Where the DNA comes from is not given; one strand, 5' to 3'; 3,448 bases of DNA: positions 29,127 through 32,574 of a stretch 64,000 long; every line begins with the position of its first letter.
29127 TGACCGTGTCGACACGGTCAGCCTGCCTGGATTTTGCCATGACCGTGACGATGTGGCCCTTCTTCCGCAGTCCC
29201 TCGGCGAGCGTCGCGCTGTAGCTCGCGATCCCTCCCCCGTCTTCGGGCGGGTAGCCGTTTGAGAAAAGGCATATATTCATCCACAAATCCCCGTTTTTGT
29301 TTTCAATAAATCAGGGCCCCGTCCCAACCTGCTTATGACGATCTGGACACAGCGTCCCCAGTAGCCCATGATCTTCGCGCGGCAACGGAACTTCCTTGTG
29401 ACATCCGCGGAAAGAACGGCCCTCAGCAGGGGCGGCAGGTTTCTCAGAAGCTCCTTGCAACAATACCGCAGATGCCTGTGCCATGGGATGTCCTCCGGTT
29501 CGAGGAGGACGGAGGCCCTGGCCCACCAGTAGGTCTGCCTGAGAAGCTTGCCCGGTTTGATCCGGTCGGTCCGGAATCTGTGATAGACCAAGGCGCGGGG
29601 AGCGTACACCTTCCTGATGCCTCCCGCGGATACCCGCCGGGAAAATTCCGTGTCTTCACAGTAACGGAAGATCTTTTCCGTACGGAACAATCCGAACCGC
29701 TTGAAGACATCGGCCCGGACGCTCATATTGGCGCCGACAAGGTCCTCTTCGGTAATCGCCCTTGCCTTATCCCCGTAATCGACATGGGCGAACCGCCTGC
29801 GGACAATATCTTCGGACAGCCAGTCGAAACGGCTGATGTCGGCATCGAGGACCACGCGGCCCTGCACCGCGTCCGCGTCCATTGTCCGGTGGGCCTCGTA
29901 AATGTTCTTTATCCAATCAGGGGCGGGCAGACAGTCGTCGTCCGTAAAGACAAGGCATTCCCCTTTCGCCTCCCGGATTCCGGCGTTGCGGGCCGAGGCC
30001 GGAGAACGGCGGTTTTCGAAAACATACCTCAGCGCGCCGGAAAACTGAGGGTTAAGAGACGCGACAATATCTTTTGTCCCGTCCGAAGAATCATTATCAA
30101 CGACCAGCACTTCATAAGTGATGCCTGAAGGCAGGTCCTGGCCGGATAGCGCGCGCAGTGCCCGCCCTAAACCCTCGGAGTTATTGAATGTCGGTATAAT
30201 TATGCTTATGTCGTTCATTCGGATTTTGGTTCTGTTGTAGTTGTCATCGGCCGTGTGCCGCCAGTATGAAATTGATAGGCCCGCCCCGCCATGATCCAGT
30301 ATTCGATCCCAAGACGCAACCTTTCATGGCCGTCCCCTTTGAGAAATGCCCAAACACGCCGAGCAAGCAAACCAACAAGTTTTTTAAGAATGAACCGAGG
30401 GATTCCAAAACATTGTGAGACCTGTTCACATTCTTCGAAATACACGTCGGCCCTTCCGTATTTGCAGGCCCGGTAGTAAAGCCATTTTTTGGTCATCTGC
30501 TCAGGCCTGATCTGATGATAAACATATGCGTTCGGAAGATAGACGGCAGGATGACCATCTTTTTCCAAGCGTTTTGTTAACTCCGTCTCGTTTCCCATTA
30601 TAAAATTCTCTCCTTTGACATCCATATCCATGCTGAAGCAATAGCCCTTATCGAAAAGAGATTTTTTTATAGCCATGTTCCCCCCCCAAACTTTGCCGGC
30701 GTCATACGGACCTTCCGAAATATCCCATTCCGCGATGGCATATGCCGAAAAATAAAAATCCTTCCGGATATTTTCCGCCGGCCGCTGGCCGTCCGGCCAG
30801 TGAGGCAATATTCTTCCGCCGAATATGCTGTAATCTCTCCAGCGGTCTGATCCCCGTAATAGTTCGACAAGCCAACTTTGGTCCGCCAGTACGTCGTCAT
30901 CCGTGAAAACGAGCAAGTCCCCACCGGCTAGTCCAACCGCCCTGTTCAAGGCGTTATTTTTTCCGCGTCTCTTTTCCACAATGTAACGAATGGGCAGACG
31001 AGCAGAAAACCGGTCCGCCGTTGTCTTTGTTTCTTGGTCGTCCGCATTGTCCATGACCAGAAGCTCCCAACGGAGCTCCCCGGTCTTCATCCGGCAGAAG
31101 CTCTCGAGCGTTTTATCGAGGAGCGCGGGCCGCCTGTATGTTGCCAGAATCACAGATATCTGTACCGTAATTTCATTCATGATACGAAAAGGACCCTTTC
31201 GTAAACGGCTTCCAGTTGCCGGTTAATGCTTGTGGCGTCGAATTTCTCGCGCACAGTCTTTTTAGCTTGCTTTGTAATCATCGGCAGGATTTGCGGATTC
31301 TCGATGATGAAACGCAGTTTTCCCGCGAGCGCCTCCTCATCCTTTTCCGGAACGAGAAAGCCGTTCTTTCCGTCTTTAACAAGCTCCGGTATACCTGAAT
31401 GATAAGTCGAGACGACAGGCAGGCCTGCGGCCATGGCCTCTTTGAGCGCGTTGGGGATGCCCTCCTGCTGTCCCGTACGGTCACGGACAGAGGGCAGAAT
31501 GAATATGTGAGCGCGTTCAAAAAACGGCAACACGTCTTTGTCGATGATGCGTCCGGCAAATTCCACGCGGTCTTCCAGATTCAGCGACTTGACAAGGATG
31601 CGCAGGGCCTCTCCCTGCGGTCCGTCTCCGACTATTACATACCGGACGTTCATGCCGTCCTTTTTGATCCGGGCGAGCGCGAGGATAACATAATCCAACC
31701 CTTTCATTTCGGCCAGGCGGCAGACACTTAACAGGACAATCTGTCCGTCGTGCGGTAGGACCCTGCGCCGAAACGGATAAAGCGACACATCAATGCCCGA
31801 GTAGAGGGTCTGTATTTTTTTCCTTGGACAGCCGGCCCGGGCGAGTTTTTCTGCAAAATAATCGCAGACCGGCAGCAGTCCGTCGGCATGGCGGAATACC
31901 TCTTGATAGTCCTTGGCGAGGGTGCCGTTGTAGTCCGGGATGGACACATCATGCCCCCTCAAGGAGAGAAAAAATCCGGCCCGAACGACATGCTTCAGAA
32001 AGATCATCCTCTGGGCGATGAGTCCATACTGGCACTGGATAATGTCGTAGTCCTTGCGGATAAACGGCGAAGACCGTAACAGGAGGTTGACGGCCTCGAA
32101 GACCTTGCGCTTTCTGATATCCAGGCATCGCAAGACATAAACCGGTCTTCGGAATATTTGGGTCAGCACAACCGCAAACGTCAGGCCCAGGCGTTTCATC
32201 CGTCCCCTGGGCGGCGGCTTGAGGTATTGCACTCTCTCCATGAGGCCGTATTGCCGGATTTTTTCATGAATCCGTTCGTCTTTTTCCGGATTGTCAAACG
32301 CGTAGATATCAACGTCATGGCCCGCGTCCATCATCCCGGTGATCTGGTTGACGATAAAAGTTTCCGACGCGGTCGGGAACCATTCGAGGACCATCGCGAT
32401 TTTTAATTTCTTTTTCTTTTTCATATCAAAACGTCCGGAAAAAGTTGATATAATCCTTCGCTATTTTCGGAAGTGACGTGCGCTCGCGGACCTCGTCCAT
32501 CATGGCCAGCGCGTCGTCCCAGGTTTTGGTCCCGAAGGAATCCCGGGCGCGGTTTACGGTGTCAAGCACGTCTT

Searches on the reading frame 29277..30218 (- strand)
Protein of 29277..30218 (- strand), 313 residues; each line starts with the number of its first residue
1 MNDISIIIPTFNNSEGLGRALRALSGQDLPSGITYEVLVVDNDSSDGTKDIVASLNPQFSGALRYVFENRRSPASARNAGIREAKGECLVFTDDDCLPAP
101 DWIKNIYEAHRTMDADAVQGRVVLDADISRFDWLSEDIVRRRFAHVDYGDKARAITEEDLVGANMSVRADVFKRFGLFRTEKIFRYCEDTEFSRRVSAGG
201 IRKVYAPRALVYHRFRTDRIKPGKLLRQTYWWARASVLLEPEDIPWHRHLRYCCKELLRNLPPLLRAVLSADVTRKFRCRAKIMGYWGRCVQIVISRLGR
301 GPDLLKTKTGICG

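Call 16: search_protein_families(library=pfam, proteins=[window:29277-30218:-], max_evalue=0.001)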
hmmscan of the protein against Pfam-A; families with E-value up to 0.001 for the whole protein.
window:29277-30218:- (313 aa): 5 families
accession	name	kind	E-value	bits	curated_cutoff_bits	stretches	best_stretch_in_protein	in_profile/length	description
PF00535.33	Glycos_transf_2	-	4.2e-30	105.3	23.3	1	5-174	1-166/168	Glycosyl transferase family 2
PF13641.12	Glyco_tranf_2_3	-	9.6e-21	75.3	27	1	4-234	3-229/230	Glycosyltransferase like family 2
PF13632.12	Glyco_trans_2_3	-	1.1e-07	32.3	27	1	91-272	4-179/198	Glycosyl transferase family group 2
PF10111.15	Glyco_tranf_2_2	-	8.9e-07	29.1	27.3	1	35-108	30-104/276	Glycosyltransferase like family 2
PF13506.12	Glyco_transf_21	-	0.00056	19.9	21.7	1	79-217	24-158/174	Glycosyl transferase family 21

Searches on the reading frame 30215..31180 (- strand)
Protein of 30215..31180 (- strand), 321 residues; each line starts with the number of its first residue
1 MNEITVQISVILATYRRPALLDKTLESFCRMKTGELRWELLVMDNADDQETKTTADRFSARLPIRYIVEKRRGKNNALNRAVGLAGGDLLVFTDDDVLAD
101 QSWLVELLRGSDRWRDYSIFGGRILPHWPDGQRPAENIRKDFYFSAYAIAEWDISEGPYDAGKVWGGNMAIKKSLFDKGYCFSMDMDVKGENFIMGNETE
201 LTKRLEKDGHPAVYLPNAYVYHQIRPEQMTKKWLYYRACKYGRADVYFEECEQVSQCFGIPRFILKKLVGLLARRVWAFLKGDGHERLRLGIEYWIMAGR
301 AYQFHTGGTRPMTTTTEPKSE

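Call 16: search_protein_families(library=pfam, proteins=[window:30215-31180:-], max_evalue=0.001)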
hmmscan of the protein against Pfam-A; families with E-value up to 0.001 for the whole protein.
window:30215-31180:- (321 aa): 2 families
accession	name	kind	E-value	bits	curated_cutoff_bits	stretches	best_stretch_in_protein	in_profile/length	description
PF00535.33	Glycos_transf_2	-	5e-18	66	23.3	1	9-128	1-120/168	Glycosyl transferase family 2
PF13641.12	Glyco_tranf_2_3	-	4.7e-11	43.6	27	1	8-228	3-216/230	Glycosyltransferase like family 2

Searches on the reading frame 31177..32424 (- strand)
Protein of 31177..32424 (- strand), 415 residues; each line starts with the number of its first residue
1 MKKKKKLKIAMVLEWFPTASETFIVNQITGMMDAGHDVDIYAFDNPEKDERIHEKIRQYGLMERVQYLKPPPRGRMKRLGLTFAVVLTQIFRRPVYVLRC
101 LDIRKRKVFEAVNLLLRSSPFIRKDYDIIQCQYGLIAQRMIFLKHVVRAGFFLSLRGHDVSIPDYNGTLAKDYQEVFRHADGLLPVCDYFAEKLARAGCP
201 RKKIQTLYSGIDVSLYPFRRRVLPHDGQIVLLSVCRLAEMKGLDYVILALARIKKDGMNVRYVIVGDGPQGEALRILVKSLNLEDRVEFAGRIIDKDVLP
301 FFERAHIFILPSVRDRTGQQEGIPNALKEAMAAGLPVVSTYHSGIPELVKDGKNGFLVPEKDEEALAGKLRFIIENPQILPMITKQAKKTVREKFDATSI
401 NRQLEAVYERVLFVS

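Call 79: search_protein_families(library=pfam, proteins=[window:31177-32424:-], max_evalue=0.00001)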
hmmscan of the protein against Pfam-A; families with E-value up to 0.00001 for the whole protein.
window:31177-32424:- (415 aa): 5 families
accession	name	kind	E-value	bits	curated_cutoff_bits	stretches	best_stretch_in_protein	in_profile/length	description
PF00534.26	Glycos_transf_1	-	1.4e-40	139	26.4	1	222-389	9-171/172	Glycosyl transferases group 1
PF13692.12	Glyco_trans_1_4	-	5.2e-37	127.7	27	1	230-376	3-142/142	Glycosyl transferases group 1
PF13439.12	Glyco_transf_4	-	8.9e-12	45.8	28.5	1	21-214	5-169/170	Glycosyltransferase Family 4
PF13579.12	Glyco_trans_4_4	-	1.8e-08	35.3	29.7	1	21-208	4-156/158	Glycosyl transferase 4-like domain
PF13524.12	Glyco_trans_1_2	-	1.9e-08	34.8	25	1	259-404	14-142/144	Glycosyl transferase-like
